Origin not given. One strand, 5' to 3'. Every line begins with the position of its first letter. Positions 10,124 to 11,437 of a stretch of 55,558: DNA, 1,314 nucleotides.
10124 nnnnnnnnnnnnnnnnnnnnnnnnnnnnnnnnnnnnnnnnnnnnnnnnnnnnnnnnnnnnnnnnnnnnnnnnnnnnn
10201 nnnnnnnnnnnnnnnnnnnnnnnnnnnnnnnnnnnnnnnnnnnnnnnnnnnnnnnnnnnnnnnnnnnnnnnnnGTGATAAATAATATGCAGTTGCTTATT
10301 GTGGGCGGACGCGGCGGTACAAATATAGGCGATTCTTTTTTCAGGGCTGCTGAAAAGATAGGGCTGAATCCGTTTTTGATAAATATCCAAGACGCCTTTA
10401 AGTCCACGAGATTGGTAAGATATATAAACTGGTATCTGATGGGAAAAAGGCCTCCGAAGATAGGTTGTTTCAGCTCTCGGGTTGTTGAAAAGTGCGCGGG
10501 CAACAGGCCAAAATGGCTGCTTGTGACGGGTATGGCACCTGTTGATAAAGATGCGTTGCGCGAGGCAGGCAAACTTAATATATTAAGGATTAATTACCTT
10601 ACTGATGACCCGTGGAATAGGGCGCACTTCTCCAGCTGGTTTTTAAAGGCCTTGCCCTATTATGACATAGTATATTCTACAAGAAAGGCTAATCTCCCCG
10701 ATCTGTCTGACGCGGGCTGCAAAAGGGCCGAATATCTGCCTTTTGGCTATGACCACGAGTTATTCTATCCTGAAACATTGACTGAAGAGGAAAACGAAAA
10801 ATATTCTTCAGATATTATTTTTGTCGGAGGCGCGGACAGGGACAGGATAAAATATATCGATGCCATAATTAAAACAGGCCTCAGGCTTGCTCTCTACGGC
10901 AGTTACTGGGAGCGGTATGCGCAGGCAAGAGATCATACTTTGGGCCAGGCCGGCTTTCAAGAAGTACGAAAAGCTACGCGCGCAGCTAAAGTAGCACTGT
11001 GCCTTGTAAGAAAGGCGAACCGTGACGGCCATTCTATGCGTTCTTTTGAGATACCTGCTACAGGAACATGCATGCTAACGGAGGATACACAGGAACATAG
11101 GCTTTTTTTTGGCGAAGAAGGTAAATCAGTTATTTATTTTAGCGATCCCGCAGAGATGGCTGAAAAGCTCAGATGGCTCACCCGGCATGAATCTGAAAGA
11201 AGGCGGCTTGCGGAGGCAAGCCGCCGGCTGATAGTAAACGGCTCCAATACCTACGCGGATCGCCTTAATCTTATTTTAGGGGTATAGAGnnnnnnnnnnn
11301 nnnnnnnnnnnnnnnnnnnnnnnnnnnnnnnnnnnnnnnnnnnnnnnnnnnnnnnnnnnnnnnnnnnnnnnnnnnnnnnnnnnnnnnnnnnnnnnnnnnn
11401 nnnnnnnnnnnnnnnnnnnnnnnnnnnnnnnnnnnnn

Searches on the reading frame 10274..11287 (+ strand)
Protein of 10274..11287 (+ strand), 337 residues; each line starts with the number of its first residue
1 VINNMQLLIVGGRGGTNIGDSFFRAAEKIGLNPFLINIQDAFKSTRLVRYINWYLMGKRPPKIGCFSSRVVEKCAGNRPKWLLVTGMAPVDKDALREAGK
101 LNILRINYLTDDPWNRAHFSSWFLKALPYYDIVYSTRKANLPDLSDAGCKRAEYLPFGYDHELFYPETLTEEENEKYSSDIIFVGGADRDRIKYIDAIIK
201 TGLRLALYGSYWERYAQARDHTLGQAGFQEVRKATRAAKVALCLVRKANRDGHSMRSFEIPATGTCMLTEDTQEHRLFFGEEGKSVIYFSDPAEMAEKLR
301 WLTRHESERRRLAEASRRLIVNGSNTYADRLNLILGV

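Call 104: search_protein_families(library=pfam, proteins=[window:10274-11287:+], max_evalue=0.00001)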
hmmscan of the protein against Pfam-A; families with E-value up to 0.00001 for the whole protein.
window:10274-11287:+ (337 aa): 1 family
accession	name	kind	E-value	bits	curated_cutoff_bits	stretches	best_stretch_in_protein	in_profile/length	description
PF13524.12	Glyco_trans_1_2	-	1.4e-24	87.2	25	1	200-335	12-143/144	Glycosyl transferase-like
